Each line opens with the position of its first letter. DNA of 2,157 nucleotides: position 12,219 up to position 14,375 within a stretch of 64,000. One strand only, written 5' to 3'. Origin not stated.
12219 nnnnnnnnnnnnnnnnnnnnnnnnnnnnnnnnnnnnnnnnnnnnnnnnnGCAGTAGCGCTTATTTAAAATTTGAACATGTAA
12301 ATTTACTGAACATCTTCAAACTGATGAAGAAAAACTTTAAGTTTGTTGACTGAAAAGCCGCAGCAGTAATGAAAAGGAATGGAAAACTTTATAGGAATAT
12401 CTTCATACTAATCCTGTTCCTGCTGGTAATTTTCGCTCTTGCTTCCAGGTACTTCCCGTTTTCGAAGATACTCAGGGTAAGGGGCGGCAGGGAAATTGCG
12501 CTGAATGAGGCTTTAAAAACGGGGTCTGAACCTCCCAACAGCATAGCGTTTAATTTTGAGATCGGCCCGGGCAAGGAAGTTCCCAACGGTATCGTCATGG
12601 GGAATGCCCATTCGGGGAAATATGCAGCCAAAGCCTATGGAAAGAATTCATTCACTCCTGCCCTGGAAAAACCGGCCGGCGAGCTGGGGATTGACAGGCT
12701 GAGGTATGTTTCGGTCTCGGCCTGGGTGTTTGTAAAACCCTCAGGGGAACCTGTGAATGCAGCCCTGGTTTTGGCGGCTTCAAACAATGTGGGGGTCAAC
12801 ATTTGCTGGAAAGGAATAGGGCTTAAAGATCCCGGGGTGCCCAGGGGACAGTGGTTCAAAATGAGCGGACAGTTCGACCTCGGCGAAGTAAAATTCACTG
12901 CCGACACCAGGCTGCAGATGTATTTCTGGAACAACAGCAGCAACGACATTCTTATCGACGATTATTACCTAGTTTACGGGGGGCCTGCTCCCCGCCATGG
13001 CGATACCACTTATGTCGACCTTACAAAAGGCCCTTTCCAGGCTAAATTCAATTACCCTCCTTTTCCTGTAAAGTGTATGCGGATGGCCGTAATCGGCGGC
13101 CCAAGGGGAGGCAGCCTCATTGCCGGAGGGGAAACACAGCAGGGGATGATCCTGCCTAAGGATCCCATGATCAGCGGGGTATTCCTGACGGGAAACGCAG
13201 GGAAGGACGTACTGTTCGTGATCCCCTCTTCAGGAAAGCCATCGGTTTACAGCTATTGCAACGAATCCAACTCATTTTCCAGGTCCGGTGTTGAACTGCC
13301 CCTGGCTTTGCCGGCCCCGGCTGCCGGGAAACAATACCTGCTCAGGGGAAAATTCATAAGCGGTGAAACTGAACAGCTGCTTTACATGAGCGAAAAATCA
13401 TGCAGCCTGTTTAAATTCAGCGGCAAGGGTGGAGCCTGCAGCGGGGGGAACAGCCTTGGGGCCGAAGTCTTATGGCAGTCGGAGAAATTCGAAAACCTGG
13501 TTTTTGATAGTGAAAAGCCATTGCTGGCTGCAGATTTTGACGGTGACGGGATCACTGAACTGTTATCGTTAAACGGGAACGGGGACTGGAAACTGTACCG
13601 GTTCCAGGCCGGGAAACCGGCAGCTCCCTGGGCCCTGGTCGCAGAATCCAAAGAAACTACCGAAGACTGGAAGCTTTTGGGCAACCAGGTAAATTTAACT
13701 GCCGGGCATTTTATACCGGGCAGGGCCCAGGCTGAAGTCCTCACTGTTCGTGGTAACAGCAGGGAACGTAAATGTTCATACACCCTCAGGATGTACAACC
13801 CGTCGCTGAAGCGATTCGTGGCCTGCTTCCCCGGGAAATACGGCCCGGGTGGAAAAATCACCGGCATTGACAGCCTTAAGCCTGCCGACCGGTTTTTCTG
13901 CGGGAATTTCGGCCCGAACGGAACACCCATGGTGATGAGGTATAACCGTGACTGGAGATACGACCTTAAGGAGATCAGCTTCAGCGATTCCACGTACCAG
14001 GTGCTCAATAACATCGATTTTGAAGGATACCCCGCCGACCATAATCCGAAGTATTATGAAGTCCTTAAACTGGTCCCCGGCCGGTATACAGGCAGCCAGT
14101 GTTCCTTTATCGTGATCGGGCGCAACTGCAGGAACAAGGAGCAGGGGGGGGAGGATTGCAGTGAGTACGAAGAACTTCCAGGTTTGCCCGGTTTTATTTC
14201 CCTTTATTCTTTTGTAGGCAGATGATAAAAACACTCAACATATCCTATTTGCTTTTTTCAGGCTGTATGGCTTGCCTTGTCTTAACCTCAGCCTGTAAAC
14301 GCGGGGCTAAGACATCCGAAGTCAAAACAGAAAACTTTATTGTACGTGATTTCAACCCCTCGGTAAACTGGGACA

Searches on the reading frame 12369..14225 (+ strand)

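Call 49: search_protein_families(library=pfam, proteins=[window:12369-14225:+], max_evalue=0.001)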
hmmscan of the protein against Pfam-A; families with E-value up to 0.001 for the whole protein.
window:12369-14225:+ (618 aa): 1 family
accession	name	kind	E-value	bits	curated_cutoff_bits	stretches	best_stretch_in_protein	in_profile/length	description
PF13517.12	FG-GAP_3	-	0.00067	20.6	26.9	0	389-415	1-27/61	FG-GAP-like repeat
